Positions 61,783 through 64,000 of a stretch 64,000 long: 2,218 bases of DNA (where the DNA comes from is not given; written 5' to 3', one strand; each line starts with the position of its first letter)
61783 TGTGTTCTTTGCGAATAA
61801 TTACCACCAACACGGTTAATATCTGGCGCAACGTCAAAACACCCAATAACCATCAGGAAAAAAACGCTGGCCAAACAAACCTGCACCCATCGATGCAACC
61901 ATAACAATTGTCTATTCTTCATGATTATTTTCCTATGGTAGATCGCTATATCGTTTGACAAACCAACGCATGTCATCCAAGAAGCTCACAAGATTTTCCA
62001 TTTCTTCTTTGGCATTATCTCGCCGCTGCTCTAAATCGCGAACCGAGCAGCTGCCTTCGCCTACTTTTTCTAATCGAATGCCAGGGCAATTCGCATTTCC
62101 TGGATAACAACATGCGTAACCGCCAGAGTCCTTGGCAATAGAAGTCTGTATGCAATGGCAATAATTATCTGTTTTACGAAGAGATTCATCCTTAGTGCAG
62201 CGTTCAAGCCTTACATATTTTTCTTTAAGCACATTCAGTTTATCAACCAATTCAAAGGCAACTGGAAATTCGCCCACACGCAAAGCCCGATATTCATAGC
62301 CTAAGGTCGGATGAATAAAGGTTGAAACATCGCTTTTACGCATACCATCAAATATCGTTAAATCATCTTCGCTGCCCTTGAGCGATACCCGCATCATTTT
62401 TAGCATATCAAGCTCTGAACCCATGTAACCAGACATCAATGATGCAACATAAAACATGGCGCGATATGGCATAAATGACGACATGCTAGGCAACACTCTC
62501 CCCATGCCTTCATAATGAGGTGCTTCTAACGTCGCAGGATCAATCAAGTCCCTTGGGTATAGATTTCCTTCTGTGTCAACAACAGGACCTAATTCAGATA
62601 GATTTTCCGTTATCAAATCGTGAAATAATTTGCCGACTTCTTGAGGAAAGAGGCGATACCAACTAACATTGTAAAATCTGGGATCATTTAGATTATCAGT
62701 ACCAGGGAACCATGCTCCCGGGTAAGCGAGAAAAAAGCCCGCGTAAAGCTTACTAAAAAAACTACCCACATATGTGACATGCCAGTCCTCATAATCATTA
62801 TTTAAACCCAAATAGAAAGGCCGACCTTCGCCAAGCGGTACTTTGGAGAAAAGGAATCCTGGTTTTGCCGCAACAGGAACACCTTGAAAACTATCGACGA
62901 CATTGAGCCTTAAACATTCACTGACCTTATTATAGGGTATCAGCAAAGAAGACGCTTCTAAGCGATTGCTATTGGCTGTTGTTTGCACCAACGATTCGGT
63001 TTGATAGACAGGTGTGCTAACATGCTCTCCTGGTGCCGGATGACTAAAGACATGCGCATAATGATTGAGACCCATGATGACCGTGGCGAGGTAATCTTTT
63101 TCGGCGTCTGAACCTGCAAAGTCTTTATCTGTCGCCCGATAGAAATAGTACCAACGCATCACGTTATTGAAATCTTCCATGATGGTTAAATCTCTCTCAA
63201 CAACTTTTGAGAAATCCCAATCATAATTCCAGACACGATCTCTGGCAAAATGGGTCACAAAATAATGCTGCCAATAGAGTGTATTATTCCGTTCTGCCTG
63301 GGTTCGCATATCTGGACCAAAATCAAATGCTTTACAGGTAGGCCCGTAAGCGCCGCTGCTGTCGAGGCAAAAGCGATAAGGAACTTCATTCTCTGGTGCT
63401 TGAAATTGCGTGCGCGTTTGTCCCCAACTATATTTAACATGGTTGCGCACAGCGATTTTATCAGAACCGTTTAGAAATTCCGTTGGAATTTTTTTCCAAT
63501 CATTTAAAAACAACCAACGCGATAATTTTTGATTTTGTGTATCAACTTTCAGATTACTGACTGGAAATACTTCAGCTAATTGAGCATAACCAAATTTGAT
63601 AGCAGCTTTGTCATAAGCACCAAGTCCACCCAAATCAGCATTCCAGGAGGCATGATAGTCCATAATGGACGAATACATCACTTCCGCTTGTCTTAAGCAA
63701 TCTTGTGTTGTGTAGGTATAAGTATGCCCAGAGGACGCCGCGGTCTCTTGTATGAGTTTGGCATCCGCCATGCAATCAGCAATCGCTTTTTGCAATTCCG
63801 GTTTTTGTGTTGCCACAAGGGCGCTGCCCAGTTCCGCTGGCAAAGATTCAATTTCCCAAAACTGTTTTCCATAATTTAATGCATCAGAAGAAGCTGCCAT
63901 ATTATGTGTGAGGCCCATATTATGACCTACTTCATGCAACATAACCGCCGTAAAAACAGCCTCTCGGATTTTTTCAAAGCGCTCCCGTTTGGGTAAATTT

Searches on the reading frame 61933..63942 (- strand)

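Call 47: search_protein_families(library=pfam, proteins=[window:61933-63942:-], max_evalue=0.00001)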
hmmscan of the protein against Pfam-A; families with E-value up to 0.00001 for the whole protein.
window:61933-63942:- (669 aa): 1 family
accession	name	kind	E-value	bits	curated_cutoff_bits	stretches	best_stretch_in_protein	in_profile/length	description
PF16313.11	DUF4953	-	1.4e-06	28.2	24.2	0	2-19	18-35/316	Met-zincin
